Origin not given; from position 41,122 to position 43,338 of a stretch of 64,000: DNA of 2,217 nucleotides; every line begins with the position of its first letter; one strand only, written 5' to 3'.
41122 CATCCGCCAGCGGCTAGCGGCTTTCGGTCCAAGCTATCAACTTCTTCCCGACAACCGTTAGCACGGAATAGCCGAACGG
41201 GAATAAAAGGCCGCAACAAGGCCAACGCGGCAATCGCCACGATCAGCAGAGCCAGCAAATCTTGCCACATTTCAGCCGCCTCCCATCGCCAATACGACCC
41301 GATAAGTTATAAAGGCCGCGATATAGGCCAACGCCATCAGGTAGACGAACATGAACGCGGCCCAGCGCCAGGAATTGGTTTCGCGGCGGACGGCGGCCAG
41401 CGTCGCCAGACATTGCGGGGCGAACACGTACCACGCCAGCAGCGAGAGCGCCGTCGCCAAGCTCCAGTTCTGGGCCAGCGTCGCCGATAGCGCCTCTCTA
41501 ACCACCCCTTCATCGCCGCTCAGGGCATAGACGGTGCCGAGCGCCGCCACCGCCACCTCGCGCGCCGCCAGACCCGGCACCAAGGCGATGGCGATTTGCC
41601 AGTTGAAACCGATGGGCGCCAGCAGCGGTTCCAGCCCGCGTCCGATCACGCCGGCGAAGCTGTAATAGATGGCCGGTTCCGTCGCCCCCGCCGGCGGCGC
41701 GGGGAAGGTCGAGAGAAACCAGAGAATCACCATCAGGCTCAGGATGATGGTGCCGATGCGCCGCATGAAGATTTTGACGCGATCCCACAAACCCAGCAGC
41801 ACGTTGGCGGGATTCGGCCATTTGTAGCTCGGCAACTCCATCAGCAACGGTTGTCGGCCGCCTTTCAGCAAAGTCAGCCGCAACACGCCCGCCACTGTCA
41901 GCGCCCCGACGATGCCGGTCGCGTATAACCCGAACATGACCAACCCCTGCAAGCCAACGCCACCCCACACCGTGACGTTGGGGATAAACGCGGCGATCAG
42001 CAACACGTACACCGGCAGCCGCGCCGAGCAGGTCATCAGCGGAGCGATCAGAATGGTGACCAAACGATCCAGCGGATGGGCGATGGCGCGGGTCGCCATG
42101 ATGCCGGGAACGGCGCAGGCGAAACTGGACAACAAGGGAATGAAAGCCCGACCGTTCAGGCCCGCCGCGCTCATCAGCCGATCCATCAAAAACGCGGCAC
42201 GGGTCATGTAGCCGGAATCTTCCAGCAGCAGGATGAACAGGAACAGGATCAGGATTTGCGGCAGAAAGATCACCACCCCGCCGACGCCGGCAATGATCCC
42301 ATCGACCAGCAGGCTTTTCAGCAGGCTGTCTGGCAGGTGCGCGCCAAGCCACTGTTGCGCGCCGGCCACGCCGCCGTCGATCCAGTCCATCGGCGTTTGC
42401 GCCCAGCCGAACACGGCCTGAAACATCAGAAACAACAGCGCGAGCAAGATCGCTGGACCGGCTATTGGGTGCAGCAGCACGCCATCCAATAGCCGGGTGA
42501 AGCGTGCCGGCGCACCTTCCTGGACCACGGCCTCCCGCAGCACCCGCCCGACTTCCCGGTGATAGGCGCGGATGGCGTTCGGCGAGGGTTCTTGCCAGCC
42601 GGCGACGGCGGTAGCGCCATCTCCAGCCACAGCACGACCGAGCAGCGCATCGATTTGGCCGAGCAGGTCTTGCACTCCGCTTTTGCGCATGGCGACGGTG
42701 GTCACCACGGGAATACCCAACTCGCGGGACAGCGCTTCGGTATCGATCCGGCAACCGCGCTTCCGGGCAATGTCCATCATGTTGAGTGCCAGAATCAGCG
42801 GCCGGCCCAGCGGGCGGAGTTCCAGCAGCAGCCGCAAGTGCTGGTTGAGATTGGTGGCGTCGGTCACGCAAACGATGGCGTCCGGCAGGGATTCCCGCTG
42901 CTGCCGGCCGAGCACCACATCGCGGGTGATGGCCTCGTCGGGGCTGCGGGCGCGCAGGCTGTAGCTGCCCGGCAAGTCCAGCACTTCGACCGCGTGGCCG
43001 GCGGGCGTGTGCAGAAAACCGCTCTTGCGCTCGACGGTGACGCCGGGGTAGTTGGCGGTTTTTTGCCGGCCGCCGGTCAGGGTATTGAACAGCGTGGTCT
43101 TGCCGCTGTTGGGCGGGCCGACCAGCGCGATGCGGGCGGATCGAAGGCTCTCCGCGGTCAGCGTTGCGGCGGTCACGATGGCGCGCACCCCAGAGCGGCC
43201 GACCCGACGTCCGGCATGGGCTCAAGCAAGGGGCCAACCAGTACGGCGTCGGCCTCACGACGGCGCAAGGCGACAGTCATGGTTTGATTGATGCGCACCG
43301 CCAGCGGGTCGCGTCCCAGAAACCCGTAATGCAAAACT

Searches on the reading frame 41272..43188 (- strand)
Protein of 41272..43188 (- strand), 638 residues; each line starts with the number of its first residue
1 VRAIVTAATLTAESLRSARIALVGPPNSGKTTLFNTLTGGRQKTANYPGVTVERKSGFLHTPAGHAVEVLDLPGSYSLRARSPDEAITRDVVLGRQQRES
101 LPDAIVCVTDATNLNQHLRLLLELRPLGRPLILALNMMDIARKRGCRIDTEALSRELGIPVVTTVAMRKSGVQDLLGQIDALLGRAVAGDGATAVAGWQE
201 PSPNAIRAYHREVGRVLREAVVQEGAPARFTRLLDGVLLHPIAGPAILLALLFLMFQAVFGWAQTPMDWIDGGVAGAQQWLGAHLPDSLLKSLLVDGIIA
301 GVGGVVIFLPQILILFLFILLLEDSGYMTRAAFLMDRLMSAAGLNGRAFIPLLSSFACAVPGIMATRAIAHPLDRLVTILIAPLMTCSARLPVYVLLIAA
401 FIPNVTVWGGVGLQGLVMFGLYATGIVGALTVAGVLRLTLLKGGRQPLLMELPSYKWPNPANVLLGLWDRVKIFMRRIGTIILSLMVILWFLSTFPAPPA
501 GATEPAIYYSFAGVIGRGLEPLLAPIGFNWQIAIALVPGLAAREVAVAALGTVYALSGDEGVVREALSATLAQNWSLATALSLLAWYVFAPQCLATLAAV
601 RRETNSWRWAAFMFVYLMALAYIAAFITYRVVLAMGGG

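Call 13: search_protein_families(library=pfam, proteins=[window:41272-43188:-], max_evalue=0.001)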
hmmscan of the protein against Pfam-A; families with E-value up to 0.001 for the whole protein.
window:41272-43188:- (638 aa): 5 families
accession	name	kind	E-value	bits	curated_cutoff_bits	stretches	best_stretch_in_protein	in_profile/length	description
PF02421.24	FeoB_N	-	4.4e-53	179.4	27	1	19-178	2-155/156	Ferrous iron transport protein B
PF07670.19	Gate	-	1.2e-34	119.3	29.6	2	306-400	2-103/104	Nucleoside recognition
PF01926.29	MMR_HSR1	-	2.3e-17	63.6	21.9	1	19-136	1-112/113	50S ribosome-binding GTPase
PF07664.17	FeoB_C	-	3.5e-16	59.1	26.6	1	418-470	1-54/54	Ferrous iron transport protein B C terminus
PF09439.16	SRPRB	-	3.1e-06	27.1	25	1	18-88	4-69/178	Signal recognition particle receptor beta subunit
